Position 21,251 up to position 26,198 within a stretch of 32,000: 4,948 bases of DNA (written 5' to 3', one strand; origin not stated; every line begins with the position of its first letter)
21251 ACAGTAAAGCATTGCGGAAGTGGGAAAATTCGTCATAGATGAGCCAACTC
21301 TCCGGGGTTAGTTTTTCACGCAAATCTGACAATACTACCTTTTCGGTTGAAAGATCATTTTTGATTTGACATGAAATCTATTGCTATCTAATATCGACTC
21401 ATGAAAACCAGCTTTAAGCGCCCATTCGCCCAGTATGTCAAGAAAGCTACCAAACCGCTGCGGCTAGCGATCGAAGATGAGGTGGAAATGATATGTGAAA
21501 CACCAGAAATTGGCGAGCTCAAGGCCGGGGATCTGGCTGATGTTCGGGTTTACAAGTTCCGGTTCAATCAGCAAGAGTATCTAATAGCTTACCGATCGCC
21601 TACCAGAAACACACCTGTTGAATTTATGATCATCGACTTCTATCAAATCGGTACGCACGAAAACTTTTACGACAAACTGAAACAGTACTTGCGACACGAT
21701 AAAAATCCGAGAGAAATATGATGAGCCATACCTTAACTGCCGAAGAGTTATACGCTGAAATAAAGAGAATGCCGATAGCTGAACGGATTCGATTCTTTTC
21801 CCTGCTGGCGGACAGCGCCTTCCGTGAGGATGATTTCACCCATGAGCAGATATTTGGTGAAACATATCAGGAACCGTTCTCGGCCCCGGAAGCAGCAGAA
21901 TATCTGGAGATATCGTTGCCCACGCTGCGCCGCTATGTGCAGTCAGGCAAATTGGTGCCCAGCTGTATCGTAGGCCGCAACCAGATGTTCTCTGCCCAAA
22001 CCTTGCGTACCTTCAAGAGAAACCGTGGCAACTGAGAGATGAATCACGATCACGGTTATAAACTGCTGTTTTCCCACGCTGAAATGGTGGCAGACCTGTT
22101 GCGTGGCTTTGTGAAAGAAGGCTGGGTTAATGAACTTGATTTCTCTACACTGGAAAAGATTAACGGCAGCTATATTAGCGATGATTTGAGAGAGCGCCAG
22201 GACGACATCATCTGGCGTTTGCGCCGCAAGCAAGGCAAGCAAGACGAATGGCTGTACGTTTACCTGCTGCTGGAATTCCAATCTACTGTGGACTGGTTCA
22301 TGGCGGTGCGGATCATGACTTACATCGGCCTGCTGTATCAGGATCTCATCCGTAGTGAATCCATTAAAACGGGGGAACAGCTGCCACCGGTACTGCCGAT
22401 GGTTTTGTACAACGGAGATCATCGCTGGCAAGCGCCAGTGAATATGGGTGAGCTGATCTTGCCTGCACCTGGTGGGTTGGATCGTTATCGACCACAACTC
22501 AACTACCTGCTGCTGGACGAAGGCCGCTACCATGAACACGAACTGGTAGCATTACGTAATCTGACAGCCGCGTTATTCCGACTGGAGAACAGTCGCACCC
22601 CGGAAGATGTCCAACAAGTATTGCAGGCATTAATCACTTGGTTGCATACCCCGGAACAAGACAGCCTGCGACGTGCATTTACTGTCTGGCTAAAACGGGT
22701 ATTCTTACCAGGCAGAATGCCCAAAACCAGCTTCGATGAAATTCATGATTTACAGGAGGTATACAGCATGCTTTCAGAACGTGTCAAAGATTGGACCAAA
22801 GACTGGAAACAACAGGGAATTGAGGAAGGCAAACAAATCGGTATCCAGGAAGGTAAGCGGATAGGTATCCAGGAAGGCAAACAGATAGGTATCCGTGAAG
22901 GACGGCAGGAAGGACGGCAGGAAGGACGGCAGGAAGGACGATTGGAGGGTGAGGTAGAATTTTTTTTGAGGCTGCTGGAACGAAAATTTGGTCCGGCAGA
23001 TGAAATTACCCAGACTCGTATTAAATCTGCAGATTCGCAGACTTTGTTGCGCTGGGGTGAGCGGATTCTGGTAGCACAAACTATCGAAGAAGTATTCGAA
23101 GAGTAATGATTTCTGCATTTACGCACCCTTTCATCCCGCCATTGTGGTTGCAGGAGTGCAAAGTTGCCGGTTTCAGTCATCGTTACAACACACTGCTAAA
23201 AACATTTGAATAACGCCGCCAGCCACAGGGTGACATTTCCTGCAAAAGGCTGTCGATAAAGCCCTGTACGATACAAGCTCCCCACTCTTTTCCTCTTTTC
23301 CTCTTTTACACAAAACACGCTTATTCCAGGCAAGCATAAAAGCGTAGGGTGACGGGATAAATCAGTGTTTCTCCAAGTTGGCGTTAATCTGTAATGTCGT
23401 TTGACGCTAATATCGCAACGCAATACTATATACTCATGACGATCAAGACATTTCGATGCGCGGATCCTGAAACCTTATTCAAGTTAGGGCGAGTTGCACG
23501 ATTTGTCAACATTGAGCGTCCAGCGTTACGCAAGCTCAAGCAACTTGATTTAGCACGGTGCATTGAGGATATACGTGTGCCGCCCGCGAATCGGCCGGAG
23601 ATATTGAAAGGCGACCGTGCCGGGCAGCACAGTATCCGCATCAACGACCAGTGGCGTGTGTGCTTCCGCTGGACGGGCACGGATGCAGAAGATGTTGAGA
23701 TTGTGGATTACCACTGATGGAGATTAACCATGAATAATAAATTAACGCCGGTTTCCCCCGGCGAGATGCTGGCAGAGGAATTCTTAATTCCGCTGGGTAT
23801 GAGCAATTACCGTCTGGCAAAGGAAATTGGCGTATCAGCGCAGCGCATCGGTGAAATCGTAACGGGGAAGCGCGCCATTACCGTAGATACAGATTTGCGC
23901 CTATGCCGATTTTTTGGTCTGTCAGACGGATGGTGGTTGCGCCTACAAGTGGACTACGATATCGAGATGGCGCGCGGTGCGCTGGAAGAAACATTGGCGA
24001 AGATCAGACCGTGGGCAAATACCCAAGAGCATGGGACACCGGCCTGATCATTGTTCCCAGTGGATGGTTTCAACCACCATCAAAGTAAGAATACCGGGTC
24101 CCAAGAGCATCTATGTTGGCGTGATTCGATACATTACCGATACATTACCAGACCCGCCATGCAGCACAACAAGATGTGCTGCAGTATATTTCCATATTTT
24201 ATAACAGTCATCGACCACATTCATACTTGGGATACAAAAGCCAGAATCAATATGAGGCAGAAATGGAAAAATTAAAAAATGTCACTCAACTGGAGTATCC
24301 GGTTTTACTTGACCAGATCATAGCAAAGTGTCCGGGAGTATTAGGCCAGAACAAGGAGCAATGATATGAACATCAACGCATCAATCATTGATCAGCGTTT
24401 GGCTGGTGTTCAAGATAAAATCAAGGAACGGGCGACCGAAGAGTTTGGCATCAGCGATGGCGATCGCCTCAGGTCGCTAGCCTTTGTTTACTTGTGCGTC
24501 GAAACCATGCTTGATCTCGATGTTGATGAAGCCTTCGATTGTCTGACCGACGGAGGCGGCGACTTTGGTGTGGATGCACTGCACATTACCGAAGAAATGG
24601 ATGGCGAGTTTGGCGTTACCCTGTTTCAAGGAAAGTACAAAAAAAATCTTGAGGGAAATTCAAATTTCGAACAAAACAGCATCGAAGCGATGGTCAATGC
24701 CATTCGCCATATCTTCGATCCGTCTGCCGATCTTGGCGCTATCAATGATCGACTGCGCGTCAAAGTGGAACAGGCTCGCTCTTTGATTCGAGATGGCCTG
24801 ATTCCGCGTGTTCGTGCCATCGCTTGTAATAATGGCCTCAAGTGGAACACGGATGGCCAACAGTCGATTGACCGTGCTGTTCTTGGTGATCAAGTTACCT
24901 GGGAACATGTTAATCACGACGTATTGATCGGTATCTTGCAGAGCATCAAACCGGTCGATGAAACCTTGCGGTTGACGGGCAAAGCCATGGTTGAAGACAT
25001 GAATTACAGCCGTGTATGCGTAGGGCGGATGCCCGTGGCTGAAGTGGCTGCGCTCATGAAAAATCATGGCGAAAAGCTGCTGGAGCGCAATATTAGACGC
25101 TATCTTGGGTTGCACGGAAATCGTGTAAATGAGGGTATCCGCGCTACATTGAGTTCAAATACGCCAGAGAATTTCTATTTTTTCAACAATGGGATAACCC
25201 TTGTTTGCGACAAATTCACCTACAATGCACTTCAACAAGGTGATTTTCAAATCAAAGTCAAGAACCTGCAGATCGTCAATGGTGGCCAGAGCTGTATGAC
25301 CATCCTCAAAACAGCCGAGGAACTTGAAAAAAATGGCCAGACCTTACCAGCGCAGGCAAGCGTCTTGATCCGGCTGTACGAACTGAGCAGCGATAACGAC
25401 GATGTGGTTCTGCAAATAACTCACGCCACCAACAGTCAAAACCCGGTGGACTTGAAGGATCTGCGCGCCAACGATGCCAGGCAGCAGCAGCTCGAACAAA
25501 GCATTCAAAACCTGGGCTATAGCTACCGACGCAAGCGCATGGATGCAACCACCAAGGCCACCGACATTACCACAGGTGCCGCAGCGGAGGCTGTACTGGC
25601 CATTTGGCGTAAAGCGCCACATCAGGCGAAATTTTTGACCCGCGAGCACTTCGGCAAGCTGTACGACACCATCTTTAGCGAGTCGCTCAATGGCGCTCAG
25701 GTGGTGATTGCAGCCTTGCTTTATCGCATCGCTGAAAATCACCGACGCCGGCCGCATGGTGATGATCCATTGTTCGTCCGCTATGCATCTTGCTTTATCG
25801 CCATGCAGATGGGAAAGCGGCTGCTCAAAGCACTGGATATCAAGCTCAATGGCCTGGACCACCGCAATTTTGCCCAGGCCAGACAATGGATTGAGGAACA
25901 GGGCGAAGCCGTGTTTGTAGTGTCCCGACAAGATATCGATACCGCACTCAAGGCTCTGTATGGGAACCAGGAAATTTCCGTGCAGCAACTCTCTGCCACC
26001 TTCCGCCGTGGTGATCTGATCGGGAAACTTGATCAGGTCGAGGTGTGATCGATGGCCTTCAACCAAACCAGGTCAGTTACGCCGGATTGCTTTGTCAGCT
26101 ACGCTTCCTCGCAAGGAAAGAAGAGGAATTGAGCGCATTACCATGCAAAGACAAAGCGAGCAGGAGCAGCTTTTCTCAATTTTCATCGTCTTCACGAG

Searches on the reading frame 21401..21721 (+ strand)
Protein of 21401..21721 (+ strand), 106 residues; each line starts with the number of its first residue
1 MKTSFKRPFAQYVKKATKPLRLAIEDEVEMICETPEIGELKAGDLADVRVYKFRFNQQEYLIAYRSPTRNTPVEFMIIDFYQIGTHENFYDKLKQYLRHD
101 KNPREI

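Call 25: search_protein_families(library=pfam, proteins=[window:21401-21721:+], max_evalue=0.001)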
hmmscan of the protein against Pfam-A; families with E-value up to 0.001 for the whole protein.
window:21401-21721:+ (106 aa): 1 family
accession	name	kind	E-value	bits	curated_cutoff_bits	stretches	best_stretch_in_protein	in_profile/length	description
PF15781.12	ParE-like_toxin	-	6.6e-23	80.9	28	1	7-94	5-87/87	ParE-like toxin of type II bacterial toxin-antitoxin system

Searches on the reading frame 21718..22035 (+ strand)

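Call 25: search_protein_families(library=pfam, proteins=[window:21718-22035:+], max_evalue=0.001)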
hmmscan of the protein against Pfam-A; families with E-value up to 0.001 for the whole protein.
window:21718-22035:+ (105 aa): 1 family
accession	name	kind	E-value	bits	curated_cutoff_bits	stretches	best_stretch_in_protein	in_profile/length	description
PF12728.13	HTH_17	-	1.1e-07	32.4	27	1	55-103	3-50/51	Helix-turn-helix domain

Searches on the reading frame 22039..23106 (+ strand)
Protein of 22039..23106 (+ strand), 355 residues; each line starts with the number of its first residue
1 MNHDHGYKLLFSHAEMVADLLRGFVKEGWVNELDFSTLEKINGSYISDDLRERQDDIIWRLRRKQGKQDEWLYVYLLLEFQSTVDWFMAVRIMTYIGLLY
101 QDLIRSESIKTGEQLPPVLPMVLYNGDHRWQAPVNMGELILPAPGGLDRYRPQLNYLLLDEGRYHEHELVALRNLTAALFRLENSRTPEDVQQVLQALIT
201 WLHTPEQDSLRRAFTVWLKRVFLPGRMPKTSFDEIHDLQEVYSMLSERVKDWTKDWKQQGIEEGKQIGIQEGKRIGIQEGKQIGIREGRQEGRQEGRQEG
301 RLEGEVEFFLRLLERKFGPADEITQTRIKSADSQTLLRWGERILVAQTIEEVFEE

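Call 25: search_protein_families(library=pfam, proteins=[window:22039-23106:+], max_evalue=0.001)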
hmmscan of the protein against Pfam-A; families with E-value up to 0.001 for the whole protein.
window:22039-23106:+ (355 aa): 3 families
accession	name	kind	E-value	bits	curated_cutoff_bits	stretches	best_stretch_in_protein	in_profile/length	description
PF04754.18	Transposase_31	-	6.2e-30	104.8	21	1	2-205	2-195/203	Putative transposase, YhgA-like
PF09811.14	Yae1_N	-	7e-05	22.9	27.5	1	258-293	3-38/39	Essential protein Yae1, N terminal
PF14261.11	DUF4351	-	8.5e-05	23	25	1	298-351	1-54/59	Domain of unknown function (DUF4351)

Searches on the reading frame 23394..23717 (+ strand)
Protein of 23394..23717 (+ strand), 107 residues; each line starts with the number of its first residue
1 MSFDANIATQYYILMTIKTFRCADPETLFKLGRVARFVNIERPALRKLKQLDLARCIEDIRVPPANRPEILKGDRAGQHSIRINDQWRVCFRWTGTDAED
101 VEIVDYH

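Call 25: search_protein_families(library=pfam, proteins=[window:23394-23717:+], max_evalue=0.001)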
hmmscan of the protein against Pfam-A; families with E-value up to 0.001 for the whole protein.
window:23394-23717:+ (107 aa): 1 family
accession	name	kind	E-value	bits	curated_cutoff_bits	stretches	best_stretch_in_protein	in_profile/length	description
PF05015.19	HigB-like_toxin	-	2.5e-14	53.9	27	1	40-107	25-91/91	RelE-like toxin of type II toxin-antitoxin system HigB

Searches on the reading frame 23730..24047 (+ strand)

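Call 25: search_protein_families(library=pfam, proteins=[window:23730-24047:+], max_evalue=0.001)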
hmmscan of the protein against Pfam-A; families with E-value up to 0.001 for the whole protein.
window:23730-24047:+ (105 aa): 3 families
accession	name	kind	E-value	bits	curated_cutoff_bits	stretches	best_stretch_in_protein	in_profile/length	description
PF01381.28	HTH_3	-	6.2e-09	36.2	23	1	18-69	4-55/55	Helix-turn-helix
PF13560.12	HTH_31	-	0.00052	20.7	27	1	24-66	15-58/64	Helix-turn-helix domain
PF13443.12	HTH_26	-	0.00054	20.6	22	1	18-64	5-52/63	Cro/C1-type HTH DNA-binding domain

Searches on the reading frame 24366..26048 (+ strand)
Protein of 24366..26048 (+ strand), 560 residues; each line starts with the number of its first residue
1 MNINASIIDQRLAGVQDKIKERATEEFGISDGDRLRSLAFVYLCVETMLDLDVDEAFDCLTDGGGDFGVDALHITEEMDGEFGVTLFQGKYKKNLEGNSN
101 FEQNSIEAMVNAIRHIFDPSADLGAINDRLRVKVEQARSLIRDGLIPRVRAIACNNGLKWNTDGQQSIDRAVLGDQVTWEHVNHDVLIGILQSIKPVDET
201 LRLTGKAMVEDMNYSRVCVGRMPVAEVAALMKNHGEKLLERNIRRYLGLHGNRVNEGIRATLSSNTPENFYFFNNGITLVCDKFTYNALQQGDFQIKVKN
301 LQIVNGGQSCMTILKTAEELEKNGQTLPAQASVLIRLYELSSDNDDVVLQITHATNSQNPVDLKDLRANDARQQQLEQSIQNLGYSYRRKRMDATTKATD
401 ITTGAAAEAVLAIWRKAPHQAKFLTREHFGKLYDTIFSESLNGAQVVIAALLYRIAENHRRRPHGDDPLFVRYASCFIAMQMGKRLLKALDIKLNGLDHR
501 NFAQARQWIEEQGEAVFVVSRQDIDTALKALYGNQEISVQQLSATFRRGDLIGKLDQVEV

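Call 25: search_protein_families(library=pfam, proteins=[window:24366-26048:+], max_evalue=0.001)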
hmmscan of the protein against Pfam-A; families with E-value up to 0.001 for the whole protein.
window:24366-26048:+ (560 aa): 1 family
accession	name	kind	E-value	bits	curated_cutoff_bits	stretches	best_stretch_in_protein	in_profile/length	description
PF10592.14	AIPR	-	2.2e-55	189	25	1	239-516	1-303/308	AIPR protein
